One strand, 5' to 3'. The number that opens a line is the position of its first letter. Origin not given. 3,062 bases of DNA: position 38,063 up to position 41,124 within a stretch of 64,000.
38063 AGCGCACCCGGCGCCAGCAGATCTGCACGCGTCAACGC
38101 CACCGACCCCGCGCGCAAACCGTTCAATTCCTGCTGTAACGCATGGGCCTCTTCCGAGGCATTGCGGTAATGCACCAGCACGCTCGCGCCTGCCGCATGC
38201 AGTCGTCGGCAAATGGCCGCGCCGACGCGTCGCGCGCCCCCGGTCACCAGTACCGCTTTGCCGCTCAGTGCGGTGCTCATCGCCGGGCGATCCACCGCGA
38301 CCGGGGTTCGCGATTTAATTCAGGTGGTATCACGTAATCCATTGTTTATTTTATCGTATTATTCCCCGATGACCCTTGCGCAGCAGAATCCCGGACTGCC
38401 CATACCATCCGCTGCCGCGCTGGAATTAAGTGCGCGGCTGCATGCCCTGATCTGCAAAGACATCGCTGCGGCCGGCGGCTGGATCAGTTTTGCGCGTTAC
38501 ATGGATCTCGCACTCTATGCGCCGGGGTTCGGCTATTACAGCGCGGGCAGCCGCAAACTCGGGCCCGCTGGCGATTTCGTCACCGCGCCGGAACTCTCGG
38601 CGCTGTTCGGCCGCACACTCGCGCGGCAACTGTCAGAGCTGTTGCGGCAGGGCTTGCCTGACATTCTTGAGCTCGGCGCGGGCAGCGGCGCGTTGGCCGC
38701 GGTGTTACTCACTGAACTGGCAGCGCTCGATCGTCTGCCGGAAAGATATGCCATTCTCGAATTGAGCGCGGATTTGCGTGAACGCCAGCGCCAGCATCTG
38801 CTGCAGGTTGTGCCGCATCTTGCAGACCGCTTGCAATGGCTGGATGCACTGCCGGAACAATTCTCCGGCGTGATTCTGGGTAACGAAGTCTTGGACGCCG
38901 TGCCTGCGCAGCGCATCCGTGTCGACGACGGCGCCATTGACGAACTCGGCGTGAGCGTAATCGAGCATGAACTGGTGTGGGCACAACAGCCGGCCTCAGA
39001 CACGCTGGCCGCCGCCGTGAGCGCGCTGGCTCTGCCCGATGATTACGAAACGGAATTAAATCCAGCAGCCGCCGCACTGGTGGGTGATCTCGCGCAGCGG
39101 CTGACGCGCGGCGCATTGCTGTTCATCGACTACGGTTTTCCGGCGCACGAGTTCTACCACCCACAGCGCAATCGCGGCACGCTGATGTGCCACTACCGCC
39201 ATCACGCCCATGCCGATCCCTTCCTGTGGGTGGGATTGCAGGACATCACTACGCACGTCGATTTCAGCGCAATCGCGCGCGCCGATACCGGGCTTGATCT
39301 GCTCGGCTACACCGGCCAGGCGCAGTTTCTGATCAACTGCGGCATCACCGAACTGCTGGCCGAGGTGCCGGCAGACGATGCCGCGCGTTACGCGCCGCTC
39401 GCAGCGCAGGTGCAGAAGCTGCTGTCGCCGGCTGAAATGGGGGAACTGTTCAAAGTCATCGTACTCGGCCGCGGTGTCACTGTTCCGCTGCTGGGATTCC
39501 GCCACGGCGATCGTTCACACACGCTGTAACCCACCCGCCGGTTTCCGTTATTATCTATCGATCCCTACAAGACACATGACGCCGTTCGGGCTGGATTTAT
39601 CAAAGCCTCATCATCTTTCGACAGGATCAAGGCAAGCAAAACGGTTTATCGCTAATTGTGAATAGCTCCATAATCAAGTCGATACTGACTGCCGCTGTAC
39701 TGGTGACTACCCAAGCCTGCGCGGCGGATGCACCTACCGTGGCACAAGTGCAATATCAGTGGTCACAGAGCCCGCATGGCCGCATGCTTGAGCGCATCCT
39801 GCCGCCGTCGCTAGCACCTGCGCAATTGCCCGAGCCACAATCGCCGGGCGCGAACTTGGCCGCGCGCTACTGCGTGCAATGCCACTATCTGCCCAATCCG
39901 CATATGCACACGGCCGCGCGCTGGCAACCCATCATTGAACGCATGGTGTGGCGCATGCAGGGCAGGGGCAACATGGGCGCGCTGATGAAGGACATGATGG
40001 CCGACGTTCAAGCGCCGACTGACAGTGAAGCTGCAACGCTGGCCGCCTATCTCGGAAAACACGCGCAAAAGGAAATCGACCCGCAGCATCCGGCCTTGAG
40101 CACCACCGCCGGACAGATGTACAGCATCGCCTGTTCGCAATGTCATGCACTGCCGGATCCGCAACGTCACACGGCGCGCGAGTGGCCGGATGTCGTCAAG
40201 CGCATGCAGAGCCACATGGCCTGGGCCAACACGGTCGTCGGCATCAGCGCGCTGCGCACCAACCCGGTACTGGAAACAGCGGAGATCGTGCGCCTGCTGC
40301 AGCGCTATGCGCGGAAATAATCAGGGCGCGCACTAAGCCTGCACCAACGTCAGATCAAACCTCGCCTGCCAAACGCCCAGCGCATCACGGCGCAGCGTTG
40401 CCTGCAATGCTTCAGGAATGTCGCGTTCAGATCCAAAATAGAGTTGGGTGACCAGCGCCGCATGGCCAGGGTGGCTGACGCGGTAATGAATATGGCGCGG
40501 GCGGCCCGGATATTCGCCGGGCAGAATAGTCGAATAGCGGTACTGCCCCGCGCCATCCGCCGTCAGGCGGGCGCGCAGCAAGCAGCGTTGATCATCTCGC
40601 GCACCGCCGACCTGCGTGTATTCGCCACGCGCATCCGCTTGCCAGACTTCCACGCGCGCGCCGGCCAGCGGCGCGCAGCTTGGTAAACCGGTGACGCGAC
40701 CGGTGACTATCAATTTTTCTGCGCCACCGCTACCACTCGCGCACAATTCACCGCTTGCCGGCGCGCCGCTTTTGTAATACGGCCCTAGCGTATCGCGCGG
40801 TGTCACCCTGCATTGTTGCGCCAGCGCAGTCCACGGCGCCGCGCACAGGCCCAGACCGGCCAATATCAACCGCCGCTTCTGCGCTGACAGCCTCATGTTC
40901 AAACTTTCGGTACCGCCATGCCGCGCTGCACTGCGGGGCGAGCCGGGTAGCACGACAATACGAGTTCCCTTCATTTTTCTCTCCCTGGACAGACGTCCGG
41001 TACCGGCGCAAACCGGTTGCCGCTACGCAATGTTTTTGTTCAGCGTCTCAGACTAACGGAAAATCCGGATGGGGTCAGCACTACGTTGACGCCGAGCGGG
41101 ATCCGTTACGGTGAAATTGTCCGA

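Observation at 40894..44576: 3.6-kb AT-rich cassette bracketed by 52-bp direct repeats that are two diverged copies of a GST gene 3' end: an integration scar with no integrase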

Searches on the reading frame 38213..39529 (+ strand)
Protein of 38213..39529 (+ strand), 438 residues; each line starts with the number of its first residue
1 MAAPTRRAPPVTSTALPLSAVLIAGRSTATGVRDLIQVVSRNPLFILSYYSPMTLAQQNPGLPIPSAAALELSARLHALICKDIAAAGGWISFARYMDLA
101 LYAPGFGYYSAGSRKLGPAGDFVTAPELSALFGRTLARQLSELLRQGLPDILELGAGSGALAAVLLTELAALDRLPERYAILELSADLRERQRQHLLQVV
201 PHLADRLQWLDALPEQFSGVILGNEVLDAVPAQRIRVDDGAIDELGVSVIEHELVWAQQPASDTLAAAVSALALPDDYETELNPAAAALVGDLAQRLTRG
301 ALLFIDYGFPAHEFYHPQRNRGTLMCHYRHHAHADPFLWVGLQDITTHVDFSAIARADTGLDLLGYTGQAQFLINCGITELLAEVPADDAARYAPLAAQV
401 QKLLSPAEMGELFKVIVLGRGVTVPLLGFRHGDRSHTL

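Call 6: search_protein_families(library=pfam, proteins=[window:38213-39529:+], max_evalue=0.01)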
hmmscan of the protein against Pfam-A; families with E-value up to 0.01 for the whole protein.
window:38213-39529:+ (438 aa): 2 families
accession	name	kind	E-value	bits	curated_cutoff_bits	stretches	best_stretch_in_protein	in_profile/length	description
PF02636.23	Methyltransf_28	-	3.7e-59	200.6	23.3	1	135-366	5-248/249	Putative S-adenosyl-L-methionine-dependent methyltransferase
PF08242.18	Methyltransf_12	-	0.0023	19.1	30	1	152-230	1-78/98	Methyltransferase domain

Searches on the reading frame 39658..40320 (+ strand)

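Call 6: search_protein_families(library=pfam, proteins=[window:39658-40320:+], max_evalue=0.01)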
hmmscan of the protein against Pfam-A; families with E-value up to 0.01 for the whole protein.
window:39658-40320:+ (220 aa): 3 families
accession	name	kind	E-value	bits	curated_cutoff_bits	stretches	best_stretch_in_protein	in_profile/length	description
PF13442.11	Cytochrome_CBB3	-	3.1e-06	27.9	27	1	62-132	4-68/68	Cytochrome C oxidase, cbb3-type, subunit III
PF09626.15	DHC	-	0.0013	20.1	22.2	0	156-187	2-33/116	Dihaem cytochrome c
PF05715.19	zf-piccolo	-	0.0025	18.6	30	0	150-177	23-50/60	Piccolo Zn-finger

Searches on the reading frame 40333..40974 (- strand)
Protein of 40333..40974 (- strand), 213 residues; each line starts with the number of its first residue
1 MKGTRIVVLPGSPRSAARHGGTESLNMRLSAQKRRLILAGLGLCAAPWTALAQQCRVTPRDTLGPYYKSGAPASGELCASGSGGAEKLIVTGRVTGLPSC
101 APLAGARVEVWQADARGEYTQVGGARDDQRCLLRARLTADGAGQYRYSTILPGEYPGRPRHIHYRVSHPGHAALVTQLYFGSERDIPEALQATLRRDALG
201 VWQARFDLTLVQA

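Call 6: search_protein_families(library=pfam, proteins=[window:40333-40896:-], max_evalue=0.01)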
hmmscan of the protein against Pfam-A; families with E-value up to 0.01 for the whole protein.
window:40333-40896:- (187 aa): 3 families
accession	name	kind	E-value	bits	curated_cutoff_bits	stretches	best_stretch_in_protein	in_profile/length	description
PF00775.27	Dioxygenase_C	-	3.3e-23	82.5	27.3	1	38-166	3-151/182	Dioxygenase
PF13620.12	CarboxypepD_reg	-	0.0016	19.2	32.3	1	64-138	2-59/82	Carboxypeptidase regulatory-like domain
PF18067.7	Lipase_C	-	0.0033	18.5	27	1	63-116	4-51/96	Lipase C-terminal domain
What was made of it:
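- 40333..40896 (-): Intradiol-dioxygenase-like gene with a twin-arginine-type signal. It was formerly 2 nt downstream of the GST stop. Pfam PF00775 (call 6).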

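Call 32: search_protein_families(library=ncbifam, proteins=[window:40333-40896:-], max_evalue=1)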
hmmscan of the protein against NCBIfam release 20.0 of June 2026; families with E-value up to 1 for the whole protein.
window:40333-40896:- (187 aa): 5 families
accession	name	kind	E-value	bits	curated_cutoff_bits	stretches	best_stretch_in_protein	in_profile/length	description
TIGR02439.1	catechol_proteo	equivalog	3.6e-17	62.3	392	2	30-129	93-193/285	catechol 1,2-dioxygenase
TIGR02465.1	chlorocat_1_2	equivalog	1.2e-16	60.7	359.25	2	35-129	71-163/246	chlorocatechol 1,2-dioxygenase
TIGR02438.1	catachol_actin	equivalog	1.9e-16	60.1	404.4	2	38-129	106-197/281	catechol 1,2-dioxygenase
TIGR02422.1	protocat_beta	equivalog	3.1e-14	53.2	296.4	1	54-157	53-166/220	protocatechuate 3,4-dioxygenase subunit beta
TIGR02423.1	protocat_alph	equivalog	2.2e-08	34.2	126.25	1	32-158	1-144/193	protocatechuate 3,4-dioxygenase subunit alpha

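Call 47: find_encoding_contigs(protein=window:40333-40896:-, flank=4000, max_places=8)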
Protein window:40333-40896:- (187 aa): no gene with exactly this product is on record in the collection.
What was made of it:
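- On Site-specific integrative element or CIME: An exact-sequence look-up of the 187-aa dioxygenase product found no record (call 47), which is uninformative.
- Tried and rejected: Exact look-up of a 187-aa dioxygenase product, as expected from an empty-site allele: not on record (call 47).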

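Call 48: list_cluster_members(proteins=[window:40333-40974:-, window:44530-45153:-])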
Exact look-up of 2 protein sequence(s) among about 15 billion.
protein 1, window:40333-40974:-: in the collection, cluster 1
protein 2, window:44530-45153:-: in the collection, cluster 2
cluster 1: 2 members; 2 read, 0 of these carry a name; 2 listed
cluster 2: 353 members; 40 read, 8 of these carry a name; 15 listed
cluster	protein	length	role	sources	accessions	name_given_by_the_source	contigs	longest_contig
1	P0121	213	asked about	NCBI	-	-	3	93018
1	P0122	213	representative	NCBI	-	-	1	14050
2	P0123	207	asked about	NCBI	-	-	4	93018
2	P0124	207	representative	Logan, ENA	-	-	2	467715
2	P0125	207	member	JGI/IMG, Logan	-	GST-like protein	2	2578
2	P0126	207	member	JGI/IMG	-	GST-like protein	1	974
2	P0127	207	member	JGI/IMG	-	GST-like protein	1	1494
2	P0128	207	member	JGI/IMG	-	GST-like protein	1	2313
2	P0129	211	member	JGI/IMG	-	GST-like protein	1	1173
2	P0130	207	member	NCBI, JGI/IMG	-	GST-like protein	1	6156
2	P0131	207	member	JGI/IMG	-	GSH-dependent disulfide-bond oxidoreductase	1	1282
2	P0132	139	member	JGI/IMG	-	GST-like protein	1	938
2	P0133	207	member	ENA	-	-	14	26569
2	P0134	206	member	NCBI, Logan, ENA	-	-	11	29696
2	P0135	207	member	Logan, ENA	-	-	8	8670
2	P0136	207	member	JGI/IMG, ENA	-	-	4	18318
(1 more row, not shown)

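Call 50: find_encoding_contigs(protein=P0136, flank=6000, max_places=4)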
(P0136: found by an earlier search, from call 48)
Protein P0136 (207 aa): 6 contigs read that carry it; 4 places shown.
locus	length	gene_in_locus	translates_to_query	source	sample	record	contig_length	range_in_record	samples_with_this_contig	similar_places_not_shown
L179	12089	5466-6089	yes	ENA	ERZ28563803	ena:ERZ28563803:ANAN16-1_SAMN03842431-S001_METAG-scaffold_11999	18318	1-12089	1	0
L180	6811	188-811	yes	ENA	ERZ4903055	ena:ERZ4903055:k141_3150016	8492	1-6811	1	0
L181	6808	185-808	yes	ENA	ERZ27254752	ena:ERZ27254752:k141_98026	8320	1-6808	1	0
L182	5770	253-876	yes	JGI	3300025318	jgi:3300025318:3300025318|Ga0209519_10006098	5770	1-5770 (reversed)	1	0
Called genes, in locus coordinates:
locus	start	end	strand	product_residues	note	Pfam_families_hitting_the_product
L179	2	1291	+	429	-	?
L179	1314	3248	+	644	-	PF14718:SLT_L, PF01464:SLT, PF27553:SLT_superhelical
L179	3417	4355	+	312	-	PF01073:3Beta_HSD, PF01370:Epimerase, PF03435:Sacchrp_dh_NADP, PF04321:RmlD_sub_bind (faint), PF05368:NmrA, PF07993:NAD_binding_4 (faint), PF13460:NAD_binding_10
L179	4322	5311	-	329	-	-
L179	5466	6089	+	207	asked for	PF02798:GST_N, PF13417:GST_N_3, PF13409:GST_N_2, PF00043:GST_C, PF14497:GST_C_3, PF13410:GST_C_2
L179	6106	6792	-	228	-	PF13442:Cytochrome_CBB3 (faint)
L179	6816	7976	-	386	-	PF02636:Methyltransf_28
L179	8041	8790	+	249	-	PF00106:adh_short, PF08659:KR, PF23441:SDR, PF13561:adh_short_C2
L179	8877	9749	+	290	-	PF01171:ATP_bind_3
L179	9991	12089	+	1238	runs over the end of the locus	PF03924:CHASE, PF00989:PAS, PF08448:PAS_4, PF13426:PAS_9, PF00989:PAS, PF08448:PAS_4, PF13188:PAS_8, PF13426:PAS_9, +6 more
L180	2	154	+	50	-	?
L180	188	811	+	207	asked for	PF02798:GST_N, PF13417:GST_N_3, PF13409:GST_N_2, PF00043:GST_C, PF14497:GST_C_3, PF13410:GST_C_2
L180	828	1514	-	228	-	PF13442:Cytochrome_CBB3 (faint)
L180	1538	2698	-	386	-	PF02636:Methyltransf_28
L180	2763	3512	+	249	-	PF00106:adh_short, PF08659:KR, PF23441:SDR, PF13561:adh_short_C2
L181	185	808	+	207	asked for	PF02798:GST_N, PF13417:GST_N_3, PF13409:GST_N_2, PF00043:GST_C, PF14497:GST_C_3, PF13410:GST_C_2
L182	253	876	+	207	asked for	PF02798:GST_N, PF13417:GST_N_3, PF13409:GST_N_2, PF00043:GST_C, PF14497:GST_C_3, PF13410:GST_C_2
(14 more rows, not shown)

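Call 51: find_encoding_contigs(protein=P0134, flank=6000, max_places=4)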
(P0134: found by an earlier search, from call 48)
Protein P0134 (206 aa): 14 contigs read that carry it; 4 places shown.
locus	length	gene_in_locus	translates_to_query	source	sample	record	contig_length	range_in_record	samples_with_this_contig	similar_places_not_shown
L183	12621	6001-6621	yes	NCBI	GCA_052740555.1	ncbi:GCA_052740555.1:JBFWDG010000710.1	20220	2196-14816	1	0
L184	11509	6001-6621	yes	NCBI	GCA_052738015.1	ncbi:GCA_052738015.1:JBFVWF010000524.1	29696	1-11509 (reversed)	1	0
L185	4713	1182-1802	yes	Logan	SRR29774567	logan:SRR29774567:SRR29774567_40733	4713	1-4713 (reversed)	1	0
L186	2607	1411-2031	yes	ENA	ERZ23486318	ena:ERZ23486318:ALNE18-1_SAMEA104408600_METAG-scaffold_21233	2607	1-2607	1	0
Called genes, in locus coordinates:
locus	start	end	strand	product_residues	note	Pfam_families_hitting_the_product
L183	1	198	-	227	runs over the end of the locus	PF06026:Rib_5-P_isom_A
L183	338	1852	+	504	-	PF00291:PALP, PF00585:Thr_dehydrat_C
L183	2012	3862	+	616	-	PF14718:SLT_L, PF01464:SLT, PF27553:SLT_superhelical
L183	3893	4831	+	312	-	PF01073:3Beta_HSD, PF01370:Epimerase, PF03435:Sacchrp_dh_NADP (weak), PF04321:RmlD_sub_bind (weak), PF05368:NmrA, PF13460:NAD_binding_10, PF07993:NAD_binding_4 (weak)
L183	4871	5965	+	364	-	PF01743:PolyA_pol, PF12627:PolyA_pol_RNAbd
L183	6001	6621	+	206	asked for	PF02798:GST_N, PF13417:GST_N_3, PF13409:GST_N_2, PF00043:GST_C, PF14497:GST_C_3 (weak), PF13410:GST_C_2 (weak)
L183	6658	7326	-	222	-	PF13442:Cytochrome_CBB3 (faint)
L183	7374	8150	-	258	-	PF01925:TauE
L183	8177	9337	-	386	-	PF02636:Methyltransf_28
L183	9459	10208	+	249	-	PF00106:adh_short, PF08659:KR (weak), PF23441:SDR, PF13561:adh_short_C2, PF21777:SDR-like (faint)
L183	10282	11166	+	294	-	PF01171:ATP_bind_3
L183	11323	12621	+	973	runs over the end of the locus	PF03924:CHASE, PF00989:PAS, PF08448:PAS_4, PF13426:PAS_9, PF00989:PAS, PF08448:PAS_4, PF13188:PAS_8, PF13426:PAS_9, +4 more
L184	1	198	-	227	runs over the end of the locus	PF00455:DeoRC (faint), PF06026:Rib_5-P_isom_A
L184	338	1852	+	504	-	PF00291:PALP, PF00585:Thr_dehydrat_C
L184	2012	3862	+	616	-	PF14718:SLT_L, PF01464:SLT, PF27553:SLT_superhelical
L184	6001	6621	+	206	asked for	PF02798:GST_N, PF13417:GST_N_3, PF13409:GST_N_2, PF00043:GST_C, PF14497:GST_C_3 (weak), PF13410:GST_C_2 (weak)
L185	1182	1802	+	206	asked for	PF02798:GST_N, PF13417:GST_N_3, PF13409:GST_N_2, PF00043:GST_C, PF14497:GST_C_3 (weak), PF13410:GST_C_2 (weak)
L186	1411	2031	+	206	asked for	PF02798:GST_N, PF13417:GST_N_3, PF13409:GST_N_2, PF00043:GST_C, PF14497:GST_C_3 (weak), PF13410:GST_C_2 (weak)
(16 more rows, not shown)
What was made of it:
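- More GST-cluster members have GST directly followed by cytochrome c (calls 50, 51).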
